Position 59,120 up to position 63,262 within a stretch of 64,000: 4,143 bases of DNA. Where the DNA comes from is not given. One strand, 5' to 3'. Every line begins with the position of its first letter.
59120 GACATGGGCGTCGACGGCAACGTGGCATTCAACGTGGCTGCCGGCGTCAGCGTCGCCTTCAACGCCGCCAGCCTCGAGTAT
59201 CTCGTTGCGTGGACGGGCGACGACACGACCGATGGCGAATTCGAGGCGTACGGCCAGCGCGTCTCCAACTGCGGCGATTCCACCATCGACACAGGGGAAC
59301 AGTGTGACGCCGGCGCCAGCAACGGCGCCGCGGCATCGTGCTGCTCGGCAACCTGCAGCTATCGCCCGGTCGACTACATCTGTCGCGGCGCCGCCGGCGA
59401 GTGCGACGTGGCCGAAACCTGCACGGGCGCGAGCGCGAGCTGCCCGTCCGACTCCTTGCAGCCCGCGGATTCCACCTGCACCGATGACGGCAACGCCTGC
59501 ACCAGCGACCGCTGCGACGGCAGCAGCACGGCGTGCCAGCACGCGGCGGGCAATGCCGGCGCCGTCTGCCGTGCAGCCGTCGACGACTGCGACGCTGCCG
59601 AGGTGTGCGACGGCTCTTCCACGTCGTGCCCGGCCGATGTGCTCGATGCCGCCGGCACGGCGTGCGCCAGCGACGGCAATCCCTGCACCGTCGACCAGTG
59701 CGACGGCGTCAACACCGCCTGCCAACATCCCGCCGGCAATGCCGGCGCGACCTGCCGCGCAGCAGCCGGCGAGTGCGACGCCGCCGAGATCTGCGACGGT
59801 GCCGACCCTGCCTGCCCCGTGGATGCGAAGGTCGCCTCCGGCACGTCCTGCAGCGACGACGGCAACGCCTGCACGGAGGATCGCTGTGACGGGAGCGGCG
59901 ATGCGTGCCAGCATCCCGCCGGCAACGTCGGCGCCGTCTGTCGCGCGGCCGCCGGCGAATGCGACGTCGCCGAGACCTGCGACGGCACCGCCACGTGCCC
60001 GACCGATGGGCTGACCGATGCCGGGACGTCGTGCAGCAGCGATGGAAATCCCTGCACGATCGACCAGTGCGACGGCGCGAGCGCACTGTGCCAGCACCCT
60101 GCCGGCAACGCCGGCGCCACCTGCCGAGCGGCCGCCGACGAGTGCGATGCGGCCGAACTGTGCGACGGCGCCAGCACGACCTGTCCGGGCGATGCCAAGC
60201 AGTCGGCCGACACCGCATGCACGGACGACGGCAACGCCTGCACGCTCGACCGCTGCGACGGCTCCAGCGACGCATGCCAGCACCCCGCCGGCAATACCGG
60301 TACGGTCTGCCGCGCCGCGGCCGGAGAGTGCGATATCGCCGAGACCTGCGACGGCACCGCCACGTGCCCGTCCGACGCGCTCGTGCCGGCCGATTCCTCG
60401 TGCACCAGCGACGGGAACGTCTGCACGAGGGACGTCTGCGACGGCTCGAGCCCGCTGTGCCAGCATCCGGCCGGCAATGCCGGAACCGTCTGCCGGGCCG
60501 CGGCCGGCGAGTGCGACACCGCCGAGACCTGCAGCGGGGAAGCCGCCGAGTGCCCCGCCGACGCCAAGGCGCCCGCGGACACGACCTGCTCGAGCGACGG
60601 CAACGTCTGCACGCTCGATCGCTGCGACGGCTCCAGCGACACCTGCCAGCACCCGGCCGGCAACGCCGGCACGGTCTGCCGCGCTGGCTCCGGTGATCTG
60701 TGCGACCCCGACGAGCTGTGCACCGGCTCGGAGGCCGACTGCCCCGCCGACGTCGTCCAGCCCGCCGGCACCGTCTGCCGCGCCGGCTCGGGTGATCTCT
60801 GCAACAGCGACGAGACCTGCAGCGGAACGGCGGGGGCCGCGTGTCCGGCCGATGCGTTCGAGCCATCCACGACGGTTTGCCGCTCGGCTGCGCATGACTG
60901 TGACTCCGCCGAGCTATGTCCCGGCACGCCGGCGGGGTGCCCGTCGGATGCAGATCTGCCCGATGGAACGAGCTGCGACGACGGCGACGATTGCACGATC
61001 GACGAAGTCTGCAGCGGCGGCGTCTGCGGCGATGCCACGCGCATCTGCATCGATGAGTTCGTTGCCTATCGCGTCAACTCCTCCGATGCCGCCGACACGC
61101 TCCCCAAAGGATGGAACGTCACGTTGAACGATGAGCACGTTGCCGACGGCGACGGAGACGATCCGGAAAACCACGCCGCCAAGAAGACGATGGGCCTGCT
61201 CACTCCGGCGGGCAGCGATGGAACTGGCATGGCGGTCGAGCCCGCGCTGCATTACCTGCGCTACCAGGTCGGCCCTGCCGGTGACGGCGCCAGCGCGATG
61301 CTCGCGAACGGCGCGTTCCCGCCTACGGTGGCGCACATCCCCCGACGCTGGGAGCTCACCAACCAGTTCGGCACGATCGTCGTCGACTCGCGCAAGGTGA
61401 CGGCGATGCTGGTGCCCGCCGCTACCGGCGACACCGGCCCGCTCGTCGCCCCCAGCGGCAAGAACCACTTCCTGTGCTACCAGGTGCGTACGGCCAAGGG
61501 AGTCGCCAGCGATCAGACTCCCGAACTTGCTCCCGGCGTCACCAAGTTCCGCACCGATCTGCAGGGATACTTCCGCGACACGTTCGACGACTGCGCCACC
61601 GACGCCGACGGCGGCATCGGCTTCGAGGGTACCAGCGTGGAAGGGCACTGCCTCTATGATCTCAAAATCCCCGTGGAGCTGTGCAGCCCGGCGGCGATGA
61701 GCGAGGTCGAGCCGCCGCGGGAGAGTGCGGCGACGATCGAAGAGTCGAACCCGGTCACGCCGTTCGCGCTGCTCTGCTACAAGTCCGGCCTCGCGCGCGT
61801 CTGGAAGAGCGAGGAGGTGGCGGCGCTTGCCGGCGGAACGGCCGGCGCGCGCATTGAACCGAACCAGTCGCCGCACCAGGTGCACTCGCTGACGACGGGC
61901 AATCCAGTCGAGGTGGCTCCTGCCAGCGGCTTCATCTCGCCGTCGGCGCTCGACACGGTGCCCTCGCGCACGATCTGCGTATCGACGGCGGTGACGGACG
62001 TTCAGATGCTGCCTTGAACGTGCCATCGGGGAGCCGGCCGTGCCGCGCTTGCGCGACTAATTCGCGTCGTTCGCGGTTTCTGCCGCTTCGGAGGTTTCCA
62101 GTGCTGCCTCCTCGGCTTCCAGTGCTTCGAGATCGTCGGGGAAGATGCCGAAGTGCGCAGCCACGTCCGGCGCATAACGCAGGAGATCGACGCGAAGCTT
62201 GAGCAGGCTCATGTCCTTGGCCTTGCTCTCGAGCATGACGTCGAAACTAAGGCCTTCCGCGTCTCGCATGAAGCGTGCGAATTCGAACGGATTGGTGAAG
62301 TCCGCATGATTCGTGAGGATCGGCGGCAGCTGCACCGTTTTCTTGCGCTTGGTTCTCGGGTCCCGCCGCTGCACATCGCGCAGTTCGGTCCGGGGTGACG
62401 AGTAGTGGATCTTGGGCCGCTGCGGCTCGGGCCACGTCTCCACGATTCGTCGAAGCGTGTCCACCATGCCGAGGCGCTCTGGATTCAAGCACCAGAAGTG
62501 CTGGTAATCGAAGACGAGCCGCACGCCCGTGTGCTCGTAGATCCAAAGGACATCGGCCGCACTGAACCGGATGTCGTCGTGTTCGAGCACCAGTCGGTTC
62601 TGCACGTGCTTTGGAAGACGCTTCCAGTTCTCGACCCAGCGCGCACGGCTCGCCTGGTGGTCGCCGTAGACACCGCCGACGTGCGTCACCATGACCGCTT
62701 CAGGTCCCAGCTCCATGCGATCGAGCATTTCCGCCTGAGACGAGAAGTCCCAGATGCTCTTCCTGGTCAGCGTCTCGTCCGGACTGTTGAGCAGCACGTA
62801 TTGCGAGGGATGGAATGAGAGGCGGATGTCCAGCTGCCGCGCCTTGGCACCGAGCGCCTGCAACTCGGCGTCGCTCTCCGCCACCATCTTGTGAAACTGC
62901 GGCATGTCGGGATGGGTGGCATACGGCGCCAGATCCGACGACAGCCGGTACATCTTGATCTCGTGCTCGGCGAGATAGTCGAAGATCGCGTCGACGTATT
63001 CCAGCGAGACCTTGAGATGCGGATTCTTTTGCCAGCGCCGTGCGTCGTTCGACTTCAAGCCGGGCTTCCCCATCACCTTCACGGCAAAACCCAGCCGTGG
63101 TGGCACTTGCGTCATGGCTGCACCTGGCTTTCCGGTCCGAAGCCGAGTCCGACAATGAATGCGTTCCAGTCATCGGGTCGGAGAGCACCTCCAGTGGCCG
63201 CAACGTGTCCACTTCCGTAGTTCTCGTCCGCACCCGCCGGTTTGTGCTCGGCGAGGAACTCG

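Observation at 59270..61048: Tandem array of disintegrin-like 'ECD-loop' modules: one full ADAM-like entry module, seven 62-aa double modules and three half modules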

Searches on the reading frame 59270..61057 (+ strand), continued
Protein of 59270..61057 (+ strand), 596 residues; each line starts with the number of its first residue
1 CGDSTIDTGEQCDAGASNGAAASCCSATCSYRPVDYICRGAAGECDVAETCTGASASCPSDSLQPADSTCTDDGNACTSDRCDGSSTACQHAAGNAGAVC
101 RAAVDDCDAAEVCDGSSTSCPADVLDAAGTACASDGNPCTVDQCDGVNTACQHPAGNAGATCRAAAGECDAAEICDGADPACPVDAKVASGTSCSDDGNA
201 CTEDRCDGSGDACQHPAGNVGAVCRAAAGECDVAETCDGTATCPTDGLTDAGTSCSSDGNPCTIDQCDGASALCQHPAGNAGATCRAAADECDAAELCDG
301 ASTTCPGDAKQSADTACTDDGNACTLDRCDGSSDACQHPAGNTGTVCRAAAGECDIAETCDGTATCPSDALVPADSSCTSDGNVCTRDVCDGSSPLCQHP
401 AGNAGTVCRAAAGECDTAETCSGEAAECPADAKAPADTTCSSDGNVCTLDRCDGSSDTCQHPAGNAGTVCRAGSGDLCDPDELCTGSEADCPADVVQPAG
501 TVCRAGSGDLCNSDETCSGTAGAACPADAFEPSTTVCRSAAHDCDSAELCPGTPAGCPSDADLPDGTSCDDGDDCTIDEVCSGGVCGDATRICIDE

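Call 74: search_protein_families(library=ncbifam, proteins=[P0137, P0132, P0121, P0130], max_evalue=0.01)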
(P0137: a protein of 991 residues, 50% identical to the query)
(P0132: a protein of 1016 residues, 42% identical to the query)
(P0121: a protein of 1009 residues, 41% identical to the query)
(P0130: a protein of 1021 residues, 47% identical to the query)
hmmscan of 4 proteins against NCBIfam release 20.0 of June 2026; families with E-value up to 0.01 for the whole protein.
P0137 (991 aa): 3 families
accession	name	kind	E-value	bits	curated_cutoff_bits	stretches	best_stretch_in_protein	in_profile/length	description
TIGR02232.1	myxo_disulf_rpt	repeat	1.1e-10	41.1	20.8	1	311-342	3-34/38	cysteine-rich acidic repeat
NF038122.1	metallo_LGF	subfamily_domain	3.5e-10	40.4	80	1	119-206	98-181/274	NF038122 family metalloprotease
NF045500.1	Omp28_seleno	equivalog_domain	9e-07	28.6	200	1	782-821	273-312/377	Omp28-related selenoprotein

P0132 (1016 aa): 0 families

P0121 (1009 aa): 0 families

P0130 (1021 aa): 1 family
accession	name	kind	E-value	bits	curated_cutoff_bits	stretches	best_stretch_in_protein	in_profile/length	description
NF045500.1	Omp28_seleno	equivalog_domain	8.9e-08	31.9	200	1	807-850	272-315/377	Omp28-related selenoprotein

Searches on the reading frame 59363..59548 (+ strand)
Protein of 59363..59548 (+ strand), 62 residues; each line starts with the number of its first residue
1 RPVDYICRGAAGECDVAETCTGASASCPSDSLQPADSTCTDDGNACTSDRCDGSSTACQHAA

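Call 48: search_protein_representatives(alignment_id=A2)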
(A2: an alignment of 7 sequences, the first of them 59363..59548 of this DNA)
Query: 7 sequences, 62 profile positions. Proteins with E-value up to 0.001 (for the whole library): 6202; up to 1e-10: 3364; up to 1e-30: 1119. The best 150 are listed.
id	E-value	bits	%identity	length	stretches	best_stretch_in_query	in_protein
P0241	4.2e-295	968.6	-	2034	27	3-61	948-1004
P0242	2.6e-249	821.9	-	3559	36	2-62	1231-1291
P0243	7.1e-247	814.2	-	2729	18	1-62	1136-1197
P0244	5.4e-243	801.7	-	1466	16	1-61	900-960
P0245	2.9e-240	793.0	-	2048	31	1-62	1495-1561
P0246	2.3e-232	767.7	-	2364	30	3-62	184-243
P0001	5.6e-220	728.0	-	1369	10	1-62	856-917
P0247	2.8e-213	706.5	-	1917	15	3-62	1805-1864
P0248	1.0e-195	650.3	-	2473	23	2-61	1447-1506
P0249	2.1e-194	646.1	-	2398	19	3-62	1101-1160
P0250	1.1e-192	640.6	-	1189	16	3-62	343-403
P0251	9.6e-180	599.1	-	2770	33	6-59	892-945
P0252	7.8e-167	557.8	-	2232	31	2-39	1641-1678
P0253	1.4e-161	541.0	-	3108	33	2-36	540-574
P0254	1.9e-159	534.1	-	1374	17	3-62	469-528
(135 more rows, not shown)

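Call 57: search_protein_families(library=pfam, proteins=[P0241], max_evalue=0.001)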
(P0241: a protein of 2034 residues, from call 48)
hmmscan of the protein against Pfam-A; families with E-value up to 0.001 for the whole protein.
P0241 (2034 aa): 1 family
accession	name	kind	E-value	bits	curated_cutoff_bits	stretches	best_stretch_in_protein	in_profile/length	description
PF00200.28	Disintegrin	-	6.9e-118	386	35.1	24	1046-1095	28-75/75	Disintegrin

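Call 69: search_solved_structures(query=A2, max_evalue=0.01, show_alignments=4)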
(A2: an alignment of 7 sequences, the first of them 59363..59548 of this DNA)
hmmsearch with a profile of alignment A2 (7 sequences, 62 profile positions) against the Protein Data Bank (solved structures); distinct sequences matched with E-value up to 0.01: 12.
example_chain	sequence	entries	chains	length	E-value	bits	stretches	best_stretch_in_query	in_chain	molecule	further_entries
2e3x_A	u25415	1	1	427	2.1e-09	40.8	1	2-52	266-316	Coagulation factor X-activating enzyme heavy chain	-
3k7l_A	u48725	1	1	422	1.4e-08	38.1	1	4-58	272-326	Atragin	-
3dsl_A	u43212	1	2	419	2.4e-08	37.3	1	3-51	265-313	Zinc metalloproteinase-disintegrin bothropasin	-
3hdb_A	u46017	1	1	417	3.2e-08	36.9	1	3-51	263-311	AAHIV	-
3k7n_A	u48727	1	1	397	3.7e-08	36.7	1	3-58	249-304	K-like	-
2dw0_A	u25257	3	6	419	4e-08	36.6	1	3-52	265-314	Catrocollastatin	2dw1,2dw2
9clp_A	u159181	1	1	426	1.8e-07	34.6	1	2-51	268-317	Zinc metalloproteinase-disintegrin-like ecarin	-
8hpy_A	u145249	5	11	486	5.2e-06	29.9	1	2-59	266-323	Disintegrin and metalloproteinase domain-containing protein 22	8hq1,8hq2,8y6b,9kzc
5y31_A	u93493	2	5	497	5.4e-06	29.8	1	2-59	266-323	Disintegrin and metalloproteinase domain-containing protein 22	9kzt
5y2z_A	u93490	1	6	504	5.5e-06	29.8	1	2-59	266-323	Disintegrin and metalloproteinase domain-containing protein 22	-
3g5c_A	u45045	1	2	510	5.6e-06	29.8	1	2-59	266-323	ADAM 22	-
2ero_A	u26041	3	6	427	1.4e-05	28.4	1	3-58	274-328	vascular apoptosis-inducing protein 1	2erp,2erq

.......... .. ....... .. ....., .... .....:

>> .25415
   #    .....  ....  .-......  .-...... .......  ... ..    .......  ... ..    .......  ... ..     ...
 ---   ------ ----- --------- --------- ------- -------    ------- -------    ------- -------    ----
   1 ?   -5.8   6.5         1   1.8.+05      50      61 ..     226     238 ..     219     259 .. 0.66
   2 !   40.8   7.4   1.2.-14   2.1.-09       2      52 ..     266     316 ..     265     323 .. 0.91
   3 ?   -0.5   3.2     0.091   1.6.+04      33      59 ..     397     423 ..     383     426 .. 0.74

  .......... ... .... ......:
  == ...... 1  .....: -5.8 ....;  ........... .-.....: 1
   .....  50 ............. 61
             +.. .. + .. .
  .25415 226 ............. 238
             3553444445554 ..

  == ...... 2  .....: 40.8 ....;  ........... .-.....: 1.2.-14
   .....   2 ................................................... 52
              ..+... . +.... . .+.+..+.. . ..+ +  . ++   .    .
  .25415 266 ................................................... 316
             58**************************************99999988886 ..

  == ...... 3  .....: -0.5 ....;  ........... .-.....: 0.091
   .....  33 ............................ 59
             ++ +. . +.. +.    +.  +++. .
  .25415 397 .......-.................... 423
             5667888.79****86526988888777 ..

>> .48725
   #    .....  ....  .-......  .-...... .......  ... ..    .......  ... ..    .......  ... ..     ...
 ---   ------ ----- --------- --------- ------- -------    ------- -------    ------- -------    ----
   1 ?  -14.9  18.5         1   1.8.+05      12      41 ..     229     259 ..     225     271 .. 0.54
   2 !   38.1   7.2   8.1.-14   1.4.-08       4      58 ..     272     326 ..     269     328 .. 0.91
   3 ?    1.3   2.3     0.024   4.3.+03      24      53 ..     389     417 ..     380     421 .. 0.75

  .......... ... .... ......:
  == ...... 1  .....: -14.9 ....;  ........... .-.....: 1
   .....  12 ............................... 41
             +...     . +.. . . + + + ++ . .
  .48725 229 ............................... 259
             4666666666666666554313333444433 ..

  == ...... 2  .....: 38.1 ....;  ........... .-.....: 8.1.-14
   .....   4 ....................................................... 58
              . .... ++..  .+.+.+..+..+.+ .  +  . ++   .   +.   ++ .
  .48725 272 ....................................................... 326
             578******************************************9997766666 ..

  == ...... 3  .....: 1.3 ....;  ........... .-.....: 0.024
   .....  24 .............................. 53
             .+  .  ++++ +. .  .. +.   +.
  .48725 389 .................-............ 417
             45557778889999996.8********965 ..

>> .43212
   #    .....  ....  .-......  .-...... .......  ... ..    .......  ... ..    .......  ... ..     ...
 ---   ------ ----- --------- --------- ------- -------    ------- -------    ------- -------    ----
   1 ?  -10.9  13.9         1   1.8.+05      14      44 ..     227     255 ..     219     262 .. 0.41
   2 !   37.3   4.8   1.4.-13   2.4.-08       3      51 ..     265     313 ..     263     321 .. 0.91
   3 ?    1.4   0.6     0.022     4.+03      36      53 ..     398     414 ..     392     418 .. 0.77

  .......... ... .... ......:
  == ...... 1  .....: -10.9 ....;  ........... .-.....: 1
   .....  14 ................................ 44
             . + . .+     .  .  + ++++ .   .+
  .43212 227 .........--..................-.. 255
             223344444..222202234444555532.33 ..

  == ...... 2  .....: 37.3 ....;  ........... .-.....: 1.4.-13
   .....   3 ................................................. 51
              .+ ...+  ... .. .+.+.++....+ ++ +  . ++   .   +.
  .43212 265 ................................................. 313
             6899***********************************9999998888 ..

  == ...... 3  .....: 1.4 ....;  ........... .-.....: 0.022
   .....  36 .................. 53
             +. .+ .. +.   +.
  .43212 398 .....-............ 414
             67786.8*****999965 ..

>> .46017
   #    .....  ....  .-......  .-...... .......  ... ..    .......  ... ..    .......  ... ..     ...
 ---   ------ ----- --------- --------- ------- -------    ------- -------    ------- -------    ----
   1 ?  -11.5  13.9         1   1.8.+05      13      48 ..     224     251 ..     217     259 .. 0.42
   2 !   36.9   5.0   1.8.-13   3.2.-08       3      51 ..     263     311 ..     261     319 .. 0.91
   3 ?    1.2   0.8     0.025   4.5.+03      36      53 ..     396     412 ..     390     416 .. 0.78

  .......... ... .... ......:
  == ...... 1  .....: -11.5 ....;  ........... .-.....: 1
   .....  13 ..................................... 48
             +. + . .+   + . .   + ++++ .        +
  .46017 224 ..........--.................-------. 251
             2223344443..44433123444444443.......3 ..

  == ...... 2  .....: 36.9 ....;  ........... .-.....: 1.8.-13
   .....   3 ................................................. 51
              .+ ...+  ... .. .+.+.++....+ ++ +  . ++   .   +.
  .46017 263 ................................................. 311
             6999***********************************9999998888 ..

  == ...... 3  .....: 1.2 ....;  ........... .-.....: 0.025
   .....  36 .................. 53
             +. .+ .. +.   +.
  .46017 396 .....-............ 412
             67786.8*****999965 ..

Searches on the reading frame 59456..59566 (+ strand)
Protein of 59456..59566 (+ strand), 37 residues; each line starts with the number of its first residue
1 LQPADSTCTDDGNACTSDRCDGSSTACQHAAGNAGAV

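Call 68: search_solved_structures(query=window:59456-59566:+, max_evalue=10, show_alignments=3)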
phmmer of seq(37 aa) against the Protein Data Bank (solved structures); distinct sequences matched with E-value up to 10: 0.

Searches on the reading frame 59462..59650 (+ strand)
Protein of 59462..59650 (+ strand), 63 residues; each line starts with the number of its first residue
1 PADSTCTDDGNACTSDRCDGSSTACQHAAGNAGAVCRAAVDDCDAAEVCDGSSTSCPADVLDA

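Call 8: search_protein_families(library=pfam, proteins=[window:59462-59650:+], max_evalue=10)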
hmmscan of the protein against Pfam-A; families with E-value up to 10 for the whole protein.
seq(63 aa): 2 families
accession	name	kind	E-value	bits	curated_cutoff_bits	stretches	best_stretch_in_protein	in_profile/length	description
PF00200.28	Disintegrin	-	4.8e-07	30.9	35.1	1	4-59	23-75/75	Disintegrin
PF00526.23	Dicty_CTDC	-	0.00065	19.9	27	1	7-27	2-21/24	Dictyostelium (slime mold) repeat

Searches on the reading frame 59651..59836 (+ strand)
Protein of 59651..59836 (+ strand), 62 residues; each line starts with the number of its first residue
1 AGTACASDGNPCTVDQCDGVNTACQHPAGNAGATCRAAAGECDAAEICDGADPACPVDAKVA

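Call 8: search_protein_families(library=pfam, proteins=[window:59651-59836:+], max_evalue=10)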
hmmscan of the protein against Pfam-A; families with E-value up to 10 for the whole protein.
seq(62 aa): 2 families
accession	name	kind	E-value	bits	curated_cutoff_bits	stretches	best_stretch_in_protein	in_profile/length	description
PF00200.28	Disintegrin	-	1.7e-05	26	35.1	1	9-58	30-75/75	Disintegrin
PF00526.23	Dicty_CTDC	-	0.00021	21.4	27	1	7-26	3-21/24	Dictyostelium (slime mold) repeat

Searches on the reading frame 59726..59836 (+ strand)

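Call 8: search_protein_families(library=pfam, proteins=[window:59726-59836:+], max_evalue=10)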
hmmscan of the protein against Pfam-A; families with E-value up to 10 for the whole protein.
seq(37 aa): 1 family
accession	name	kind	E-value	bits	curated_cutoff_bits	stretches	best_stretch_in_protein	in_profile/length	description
PF00200.28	Disintegrin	-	2.6e-06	28.5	35.1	1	5-33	47-75/75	Disintegrin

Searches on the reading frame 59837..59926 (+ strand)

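Call 8: search_protein_families(library=pfam, proteins=[window:59837-59926:+], max_evalue=10)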
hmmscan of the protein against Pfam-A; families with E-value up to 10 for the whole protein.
seq(30 aa): 1 family
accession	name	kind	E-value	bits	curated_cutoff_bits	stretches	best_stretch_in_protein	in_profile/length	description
PF00526.23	Dicty_CTDC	-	8.6e-05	22.7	27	1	7-26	3-21/24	Dictyostelium (slime mold) repeat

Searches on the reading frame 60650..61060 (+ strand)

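Call 8: search_protein_families(library=pfam, proteins=[window:60650-61060:+], max_evalue=10)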
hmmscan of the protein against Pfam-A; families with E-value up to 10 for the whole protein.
seq(137 aa): 1 family
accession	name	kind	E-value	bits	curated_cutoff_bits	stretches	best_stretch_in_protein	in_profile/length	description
PF00200.28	Disintegrin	-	4.8e-14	53.3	35.1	3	65-100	39-75/75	Disintegrin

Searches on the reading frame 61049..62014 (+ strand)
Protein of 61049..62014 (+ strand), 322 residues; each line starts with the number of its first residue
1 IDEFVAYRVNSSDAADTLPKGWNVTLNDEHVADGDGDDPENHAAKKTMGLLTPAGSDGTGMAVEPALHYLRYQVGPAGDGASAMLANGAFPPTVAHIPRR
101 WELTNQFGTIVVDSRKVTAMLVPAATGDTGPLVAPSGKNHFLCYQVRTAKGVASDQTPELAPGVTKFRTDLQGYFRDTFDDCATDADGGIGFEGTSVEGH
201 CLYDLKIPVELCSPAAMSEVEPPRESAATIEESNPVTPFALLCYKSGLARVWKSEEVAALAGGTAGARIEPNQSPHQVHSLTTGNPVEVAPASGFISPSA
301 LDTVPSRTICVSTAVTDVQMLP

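Call 12: search_protein_families(library=pfam, proteins=[window:61049-62014:+], max_evalue=1)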
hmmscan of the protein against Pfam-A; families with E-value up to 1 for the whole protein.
window:61049-62014:+ (322 aa): 1 family
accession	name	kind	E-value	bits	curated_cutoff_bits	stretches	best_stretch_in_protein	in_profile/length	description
PF24247.1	DUF7450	-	0.00076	19.7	27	1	98-154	16-71/151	Repeat of unknown function (DUF7450)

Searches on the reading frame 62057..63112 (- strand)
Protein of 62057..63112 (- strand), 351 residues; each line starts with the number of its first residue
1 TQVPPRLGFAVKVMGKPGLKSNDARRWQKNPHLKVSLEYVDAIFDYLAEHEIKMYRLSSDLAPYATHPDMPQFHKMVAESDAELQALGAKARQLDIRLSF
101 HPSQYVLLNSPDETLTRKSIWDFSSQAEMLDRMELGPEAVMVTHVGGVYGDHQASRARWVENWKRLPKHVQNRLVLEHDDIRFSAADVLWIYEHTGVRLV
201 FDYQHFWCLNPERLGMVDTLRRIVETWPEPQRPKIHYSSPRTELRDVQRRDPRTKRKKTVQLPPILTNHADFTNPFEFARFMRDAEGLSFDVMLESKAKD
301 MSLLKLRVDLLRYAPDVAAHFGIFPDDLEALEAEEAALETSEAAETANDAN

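Call 60: search_protein_families(library=ncbifam, proteins=[window:62057-63112:-], max_evalue=0.00001)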
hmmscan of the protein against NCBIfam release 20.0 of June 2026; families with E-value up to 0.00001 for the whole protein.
window:62057-63112:- (351 aa): 2 families
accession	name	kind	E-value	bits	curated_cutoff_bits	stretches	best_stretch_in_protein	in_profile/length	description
TIGR00629.1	uvde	equivalog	6.5e-48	163.7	124.45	1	43-268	57-289/312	UV DNA damage repair endonuclease UvsE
NF002640.0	PRK02308.1-4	equivalog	4.4e-30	104.7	456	1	38-248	54-264/308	UV DNA damage repair endonuclease UvsE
